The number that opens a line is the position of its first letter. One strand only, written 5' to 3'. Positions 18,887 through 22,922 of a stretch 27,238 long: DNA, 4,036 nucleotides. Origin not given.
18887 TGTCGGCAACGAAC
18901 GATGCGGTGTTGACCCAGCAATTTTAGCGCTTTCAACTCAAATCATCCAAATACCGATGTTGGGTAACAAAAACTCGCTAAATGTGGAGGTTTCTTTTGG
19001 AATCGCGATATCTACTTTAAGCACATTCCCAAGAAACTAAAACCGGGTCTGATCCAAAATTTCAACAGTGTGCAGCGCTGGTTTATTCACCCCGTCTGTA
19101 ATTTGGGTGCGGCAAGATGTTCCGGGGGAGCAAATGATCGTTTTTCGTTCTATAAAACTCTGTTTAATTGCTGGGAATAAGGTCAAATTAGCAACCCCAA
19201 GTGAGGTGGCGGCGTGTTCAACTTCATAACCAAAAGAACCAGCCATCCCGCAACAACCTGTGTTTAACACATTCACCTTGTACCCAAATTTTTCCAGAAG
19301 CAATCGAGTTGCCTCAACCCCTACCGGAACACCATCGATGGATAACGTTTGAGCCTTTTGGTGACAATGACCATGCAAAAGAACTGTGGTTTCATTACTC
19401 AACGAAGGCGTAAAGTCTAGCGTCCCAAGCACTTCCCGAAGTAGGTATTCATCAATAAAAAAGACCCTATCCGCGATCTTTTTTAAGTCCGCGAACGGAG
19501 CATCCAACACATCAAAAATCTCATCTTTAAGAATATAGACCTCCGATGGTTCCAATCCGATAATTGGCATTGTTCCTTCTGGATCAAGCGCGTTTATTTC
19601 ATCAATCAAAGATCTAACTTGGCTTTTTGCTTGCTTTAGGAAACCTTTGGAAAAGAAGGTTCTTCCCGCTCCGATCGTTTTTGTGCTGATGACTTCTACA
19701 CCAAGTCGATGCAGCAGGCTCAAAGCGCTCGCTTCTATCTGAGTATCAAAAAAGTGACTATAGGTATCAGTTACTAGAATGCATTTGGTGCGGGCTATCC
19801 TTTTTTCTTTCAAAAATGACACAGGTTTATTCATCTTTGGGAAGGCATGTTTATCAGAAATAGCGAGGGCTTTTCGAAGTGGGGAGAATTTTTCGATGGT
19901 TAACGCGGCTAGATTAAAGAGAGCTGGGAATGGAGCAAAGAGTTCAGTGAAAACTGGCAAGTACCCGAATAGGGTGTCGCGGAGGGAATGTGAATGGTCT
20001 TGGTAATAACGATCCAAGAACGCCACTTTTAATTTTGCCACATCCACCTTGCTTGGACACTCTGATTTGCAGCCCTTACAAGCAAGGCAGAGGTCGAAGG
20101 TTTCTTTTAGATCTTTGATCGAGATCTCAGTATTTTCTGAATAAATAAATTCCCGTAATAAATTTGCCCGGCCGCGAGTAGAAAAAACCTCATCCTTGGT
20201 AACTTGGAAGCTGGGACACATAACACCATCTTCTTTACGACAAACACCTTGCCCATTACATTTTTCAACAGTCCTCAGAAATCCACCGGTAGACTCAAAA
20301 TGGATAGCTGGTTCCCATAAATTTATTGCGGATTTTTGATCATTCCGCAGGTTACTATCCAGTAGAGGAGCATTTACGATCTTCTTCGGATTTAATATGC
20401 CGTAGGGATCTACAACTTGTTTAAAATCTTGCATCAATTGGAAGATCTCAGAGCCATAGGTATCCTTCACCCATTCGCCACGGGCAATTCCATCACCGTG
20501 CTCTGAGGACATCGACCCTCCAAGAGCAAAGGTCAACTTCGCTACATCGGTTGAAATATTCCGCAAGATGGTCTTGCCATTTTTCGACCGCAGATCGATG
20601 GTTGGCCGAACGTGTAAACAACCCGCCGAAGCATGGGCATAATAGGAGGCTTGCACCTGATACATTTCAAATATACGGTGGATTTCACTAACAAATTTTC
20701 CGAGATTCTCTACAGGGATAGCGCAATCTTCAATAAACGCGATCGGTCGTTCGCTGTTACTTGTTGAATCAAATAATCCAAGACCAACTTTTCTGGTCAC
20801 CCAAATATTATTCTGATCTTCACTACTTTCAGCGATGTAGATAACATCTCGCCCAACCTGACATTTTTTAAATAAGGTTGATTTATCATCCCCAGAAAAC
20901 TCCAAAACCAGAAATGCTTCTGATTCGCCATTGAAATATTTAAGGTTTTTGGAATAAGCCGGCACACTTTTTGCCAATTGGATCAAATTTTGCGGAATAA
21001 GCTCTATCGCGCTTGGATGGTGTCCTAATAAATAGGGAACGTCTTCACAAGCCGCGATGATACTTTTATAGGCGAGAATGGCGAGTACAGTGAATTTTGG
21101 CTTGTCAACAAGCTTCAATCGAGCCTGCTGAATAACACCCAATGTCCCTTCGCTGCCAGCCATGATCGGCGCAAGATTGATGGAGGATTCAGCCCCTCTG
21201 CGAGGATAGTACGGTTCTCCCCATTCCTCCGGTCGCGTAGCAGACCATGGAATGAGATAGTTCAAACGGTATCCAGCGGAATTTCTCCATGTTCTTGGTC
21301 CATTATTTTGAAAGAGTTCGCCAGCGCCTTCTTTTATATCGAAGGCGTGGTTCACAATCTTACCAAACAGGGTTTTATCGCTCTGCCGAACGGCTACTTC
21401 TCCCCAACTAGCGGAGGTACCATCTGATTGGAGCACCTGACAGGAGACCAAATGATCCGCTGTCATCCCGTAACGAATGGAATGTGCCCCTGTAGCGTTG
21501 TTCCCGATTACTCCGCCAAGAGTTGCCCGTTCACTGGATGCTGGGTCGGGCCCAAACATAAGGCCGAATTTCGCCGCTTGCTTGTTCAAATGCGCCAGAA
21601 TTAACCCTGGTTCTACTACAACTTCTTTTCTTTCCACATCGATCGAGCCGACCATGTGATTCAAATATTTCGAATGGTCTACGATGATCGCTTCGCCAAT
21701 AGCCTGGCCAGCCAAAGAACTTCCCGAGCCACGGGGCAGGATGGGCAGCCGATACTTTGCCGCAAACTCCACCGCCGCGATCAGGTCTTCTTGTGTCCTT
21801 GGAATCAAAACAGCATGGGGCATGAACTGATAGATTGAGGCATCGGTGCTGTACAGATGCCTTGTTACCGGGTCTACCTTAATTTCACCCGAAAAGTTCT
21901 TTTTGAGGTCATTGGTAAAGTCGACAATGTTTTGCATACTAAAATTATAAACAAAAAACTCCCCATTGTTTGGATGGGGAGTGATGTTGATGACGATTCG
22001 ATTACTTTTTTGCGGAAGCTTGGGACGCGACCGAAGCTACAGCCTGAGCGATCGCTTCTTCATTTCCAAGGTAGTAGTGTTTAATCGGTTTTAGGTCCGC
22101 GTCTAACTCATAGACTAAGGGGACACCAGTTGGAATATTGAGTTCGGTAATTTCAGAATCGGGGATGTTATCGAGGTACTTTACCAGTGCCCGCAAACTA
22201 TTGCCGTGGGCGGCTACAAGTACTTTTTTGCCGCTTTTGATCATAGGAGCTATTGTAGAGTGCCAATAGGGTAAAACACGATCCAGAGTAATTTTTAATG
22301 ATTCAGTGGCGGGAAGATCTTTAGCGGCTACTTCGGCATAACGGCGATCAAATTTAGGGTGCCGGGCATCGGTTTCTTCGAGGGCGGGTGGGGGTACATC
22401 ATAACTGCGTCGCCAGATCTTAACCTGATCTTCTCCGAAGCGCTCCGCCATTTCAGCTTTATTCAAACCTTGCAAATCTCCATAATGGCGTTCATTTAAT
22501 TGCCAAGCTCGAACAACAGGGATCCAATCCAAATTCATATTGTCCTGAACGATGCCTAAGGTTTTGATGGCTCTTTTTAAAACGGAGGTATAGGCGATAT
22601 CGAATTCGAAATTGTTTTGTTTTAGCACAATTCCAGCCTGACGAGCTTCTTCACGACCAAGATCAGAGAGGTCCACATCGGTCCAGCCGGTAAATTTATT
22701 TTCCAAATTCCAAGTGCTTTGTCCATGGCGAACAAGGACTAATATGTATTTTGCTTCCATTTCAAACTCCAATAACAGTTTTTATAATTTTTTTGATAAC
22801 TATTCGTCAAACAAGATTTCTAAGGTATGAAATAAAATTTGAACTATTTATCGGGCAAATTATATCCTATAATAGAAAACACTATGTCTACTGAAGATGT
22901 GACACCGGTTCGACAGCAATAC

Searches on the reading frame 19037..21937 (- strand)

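Call 75: search_protein_families(library=pfam, proteins=[window:19037-21937:-], max_evalue=0.00001)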
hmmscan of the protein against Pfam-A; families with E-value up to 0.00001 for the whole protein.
window:19037-21937:- (966 aa): 4 families
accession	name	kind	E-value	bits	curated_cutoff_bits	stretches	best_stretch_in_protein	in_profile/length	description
PF02913.24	FAD-oxidase_C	-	1.1e-42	146.9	21.2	1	279-520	1-248/248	FAD linked oxidases, C-terminal domain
PF01565.28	FAD_binding_4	-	5e-37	127.1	26.4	1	40-174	1-134/139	FAD binding domain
PF13183.11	Fer4_8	-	5.8e-08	33.6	27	1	557-631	2-68/68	4Fe-4S dicluster domain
PF13534.11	Fer4_17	-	1.3e-06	29.3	22.2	1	559-632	1-61/61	4Fe-4S dicluster domain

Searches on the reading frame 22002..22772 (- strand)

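Call 75: search_protein_families(library=pfam, proteins=[window:22002-22772:-], max_evalue=0.00001)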
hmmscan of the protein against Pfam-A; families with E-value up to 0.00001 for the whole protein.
window:22002-22772:- (256 aa): 1 family
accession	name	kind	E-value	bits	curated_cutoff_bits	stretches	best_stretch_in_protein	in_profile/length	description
PF00300.27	His_Phos_1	-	3.7e-37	128.3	21.7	1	11-133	1-118/194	Histidine phosphatase superfamily (branch 1)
